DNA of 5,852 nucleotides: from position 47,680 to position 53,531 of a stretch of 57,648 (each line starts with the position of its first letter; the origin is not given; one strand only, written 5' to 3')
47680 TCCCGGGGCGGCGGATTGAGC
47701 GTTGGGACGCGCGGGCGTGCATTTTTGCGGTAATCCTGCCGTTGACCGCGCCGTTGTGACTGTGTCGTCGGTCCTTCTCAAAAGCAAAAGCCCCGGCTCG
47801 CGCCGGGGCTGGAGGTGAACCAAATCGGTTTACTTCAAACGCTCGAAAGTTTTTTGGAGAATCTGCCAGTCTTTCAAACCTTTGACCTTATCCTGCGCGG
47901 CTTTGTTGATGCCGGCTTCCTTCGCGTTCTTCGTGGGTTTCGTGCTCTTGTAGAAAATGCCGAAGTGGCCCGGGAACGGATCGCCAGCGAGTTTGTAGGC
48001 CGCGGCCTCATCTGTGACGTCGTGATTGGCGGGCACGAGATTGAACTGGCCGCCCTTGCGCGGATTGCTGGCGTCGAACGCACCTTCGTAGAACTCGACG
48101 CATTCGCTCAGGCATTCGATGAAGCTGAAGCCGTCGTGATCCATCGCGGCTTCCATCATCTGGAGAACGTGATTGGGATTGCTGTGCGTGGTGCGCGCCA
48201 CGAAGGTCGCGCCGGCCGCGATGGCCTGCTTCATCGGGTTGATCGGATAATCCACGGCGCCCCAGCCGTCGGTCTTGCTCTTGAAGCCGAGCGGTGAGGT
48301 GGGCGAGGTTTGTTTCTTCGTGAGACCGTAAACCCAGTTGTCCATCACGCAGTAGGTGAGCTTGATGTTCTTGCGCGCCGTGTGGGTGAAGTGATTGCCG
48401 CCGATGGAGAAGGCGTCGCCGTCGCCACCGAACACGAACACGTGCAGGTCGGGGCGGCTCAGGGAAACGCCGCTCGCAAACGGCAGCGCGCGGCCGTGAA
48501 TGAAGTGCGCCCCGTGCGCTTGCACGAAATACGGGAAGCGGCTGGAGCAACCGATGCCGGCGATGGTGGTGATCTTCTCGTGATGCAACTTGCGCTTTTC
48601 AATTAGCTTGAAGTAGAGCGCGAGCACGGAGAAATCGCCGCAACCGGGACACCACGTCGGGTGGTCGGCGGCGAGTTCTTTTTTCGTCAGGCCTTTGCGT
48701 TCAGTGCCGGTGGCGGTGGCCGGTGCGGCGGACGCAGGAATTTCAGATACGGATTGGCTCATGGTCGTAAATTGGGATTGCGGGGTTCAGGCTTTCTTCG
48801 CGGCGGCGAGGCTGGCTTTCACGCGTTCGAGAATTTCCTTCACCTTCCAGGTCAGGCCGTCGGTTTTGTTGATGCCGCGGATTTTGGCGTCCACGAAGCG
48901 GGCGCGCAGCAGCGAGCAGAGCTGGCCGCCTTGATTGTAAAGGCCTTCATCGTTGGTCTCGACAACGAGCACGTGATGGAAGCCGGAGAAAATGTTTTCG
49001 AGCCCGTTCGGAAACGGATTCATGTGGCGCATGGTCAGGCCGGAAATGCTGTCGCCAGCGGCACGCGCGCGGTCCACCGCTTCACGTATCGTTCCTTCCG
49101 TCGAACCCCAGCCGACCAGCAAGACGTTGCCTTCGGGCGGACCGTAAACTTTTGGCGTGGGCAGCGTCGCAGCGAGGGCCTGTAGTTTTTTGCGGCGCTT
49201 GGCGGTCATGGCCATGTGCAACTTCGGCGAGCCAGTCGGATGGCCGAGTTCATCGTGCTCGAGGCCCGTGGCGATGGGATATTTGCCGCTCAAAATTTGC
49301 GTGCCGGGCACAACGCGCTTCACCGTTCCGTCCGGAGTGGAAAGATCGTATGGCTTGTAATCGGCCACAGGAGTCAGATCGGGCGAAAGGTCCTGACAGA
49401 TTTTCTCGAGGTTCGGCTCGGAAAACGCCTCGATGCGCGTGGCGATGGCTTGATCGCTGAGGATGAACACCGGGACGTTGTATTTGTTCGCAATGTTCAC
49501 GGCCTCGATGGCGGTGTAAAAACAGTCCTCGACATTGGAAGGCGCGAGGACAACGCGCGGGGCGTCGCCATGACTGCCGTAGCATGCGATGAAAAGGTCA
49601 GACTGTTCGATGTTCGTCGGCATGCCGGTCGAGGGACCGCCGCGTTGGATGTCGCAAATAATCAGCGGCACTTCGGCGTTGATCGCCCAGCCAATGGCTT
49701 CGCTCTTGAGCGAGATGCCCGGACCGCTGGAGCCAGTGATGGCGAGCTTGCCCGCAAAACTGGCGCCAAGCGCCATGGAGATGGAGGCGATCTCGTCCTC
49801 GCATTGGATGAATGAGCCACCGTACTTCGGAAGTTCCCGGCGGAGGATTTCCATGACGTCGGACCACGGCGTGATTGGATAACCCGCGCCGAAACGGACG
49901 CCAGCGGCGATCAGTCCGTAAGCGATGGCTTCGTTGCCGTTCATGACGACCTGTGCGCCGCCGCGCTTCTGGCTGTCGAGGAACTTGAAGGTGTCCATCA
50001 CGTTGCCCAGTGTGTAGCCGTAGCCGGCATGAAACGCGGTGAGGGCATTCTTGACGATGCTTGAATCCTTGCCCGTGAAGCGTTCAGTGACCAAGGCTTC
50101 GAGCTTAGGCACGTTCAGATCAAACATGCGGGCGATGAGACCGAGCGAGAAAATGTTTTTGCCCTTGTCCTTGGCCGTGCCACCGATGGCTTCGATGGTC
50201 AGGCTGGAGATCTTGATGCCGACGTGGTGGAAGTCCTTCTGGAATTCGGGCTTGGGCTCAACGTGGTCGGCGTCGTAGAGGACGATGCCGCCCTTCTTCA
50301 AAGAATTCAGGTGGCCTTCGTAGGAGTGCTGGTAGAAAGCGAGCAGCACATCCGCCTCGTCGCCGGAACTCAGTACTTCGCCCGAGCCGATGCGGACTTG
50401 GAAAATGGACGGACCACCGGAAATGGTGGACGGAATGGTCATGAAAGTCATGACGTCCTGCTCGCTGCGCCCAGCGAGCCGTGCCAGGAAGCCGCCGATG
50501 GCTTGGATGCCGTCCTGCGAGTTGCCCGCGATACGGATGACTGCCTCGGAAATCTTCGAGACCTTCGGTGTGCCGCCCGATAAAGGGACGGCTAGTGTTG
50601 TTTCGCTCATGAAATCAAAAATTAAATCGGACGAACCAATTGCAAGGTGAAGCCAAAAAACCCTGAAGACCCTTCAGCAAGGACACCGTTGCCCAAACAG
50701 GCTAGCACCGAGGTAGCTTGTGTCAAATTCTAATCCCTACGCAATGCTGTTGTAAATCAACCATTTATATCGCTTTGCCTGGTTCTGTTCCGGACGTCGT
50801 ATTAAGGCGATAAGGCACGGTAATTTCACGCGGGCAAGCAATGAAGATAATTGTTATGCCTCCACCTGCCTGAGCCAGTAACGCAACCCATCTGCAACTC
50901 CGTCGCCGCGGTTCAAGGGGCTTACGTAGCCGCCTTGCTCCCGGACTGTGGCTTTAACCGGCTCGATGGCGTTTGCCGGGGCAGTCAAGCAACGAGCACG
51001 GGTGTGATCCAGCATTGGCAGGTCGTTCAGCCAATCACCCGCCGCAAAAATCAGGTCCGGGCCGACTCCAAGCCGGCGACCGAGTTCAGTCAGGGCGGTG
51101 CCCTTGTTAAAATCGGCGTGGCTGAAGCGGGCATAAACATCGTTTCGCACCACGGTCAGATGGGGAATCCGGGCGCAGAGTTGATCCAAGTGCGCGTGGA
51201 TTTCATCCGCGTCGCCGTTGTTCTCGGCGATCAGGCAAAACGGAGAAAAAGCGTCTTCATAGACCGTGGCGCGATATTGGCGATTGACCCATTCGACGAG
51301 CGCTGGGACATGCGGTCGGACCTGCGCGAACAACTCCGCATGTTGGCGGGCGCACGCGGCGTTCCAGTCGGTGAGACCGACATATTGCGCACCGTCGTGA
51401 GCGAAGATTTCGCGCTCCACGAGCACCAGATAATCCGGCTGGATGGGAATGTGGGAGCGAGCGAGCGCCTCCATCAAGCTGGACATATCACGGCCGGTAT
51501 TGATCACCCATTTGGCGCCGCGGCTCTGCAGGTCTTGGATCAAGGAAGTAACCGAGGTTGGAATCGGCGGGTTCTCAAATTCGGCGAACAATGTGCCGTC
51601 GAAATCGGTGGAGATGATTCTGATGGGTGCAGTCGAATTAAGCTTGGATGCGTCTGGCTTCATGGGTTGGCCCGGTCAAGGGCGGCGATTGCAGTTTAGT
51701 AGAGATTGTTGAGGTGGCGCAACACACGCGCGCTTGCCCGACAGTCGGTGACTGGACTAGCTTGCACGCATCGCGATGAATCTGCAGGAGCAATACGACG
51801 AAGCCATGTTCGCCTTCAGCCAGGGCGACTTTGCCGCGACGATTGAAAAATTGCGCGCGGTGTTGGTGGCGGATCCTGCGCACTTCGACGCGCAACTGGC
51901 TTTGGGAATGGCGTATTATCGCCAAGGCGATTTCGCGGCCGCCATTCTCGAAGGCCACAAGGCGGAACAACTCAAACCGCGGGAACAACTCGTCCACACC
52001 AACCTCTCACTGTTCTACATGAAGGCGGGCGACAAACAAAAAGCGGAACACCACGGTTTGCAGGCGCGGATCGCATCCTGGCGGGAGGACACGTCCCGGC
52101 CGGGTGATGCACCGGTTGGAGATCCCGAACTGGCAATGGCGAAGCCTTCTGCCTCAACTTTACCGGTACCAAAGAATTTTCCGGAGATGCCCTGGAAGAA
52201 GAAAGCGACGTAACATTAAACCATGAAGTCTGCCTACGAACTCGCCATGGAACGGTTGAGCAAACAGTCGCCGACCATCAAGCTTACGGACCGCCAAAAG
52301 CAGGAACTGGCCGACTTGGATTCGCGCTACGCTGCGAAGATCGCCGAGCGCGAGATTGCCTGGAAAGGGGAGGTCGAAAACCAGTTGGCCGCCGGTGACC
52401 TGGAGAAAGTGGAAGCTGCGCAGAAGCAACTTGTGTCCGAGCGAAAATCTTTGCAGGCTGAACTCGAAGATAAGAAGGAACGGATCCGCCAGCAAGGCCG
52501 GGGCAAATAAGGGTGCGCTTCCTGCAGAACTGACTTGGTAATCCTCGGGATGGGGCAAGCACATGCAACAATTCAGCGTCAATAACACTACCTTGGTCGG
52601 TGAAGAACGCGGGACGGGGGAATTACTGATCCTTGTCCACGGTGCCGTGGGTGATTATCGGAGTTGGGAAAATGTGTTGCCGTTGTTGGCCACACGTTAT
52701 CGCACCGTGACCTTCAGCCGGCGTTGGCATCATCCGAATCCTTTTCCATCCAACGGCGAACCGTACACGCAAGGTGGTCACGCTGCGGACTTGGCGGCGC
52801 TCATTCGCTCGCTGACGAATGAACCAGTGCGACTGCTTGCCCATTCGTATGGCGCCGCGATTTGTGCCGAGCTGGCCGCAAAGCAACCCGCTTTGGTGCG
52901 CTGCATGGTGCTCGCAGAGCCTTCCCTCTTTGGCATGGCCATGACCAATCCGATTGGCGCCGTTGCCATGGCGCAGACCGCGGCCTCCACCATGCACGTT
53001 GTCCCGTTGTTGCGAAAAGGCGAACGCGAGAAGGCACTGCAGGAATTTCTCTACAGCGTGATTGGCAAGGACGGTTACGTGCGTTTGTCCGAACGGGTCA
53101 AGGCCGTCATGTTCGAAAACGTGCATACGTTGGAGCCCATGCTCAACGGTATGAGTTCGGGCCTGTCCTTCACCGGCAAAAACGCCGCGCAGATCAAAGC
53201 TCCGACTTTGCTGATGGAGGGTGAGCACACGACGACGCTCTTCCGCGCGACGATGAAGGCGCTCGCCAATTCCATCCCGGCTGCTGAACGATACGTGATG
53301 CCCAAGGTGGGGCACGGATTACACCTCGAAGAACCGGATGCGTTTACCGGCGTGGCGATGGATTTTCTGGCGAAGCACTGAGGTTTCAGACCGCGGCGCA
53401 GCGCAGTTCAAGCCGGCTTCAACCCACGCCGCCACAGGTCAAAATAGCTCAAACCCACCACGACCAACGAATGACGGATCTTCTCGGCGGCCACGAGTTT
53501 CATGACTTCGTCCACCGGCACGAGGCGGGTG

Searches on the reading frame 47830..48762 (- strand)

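Call 93: search_protein_families(library=pfam, proteins=[window:47830-48762:-], max_evalue=0.0001)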
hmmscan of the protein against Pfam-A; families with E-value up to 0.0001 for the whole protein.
window:47830-48762:- (310 aa): 1 family
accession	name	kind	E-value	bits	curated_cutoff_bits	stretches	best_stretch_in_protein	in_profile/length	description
PF02775.26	TPP_enzyme_C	-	2.1e-28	99.5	21.9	1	70-217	2-151/151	Thiamine pyrophosphate enzyme, C-terminal TPP binding domain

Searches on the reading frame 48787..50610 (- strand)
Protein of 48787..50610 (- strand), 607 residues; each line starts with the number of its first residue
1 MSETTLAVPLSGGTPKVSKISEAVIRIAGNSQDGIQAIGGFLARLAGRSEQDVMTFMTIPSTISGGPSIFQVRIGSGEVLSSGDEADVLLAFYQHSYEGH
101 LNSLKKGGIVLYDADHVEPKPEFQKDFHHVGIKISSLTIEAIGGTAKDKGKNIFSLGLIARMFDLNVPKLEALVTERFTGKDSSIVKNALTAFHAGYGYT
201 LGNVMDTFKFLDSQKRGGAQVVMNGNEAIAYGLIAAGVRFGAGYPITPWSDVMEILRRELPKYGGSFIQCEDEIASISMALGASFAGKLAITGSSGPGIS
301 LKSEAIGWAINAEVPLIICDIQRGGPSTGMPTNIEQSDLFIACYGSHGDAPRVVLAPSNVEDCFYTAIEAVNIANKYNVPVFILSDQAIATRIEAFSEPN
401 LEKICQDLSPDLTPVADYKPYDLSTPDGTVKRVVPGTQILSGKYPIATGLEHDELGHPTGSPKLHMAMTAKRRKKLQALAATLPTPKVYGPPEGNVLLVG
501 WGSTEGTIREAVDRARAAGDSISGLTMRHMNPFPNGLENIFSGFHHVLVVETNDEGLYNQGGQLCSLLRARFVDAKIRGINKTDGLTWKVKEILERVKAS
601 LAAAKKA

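Call 93: search_protein_families(library=pfam, proteins=[window:48787-50610:-], max_evalue=0.0001)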
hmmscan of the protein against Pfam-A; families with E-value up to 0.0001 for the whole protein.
window:48787-50610:- (607 aa): 4 families
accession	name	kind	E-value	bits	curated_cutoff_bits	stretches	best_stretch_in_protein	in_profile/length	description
PF01855.24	POR_N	-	2.8e-52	178.2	27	1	232-459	2-218/231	Pyruvate flavodoxin/ferredoxin oxidoreductase, thiamine diP-bdg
PF01558.24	POR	-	3.7e-27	96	27.4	1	33-197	3-172/173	Pyruvate ferredoxin/flavodoxin oxidoreductase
PF17147.9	PFOR_II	-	5.7e-07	30.3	27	1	496-592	3-101/102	Pyruvate:ferredoxin oxidoreductase core domain II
PF02776.23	TPP_enzyme_N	-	3.9e-05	23.8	26.8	0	223-327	1-104/119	Thiamine pyrophosphate enzyme, N-terminal TPP binding domain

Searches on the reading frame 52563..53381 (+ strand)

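Call 93: search_protein_families(library=pfam, proteins=[window:52563-53381:+], max_evalue=0.0001)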
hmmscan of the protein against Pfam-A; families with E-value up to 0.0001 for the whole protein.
window:52563-53381:+ (272 aa): 3 families
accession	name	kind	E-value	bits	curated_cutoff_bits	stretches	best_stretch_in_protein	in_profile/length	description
PF00561.26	Abhydrolase_1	-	6.9e-23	82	25.8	1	21-258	2-245/245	alpha/beta hydrolase fold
PF12697.13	Abhydrolase_6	-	3e-20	74.2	26.3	1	22-261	1-214/217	Alpha/beta hydrolase family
PF12146.15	Hydrolase_4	-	9e-10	38.7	27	1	74-257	59-238/239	Serine aminopeptidase, S33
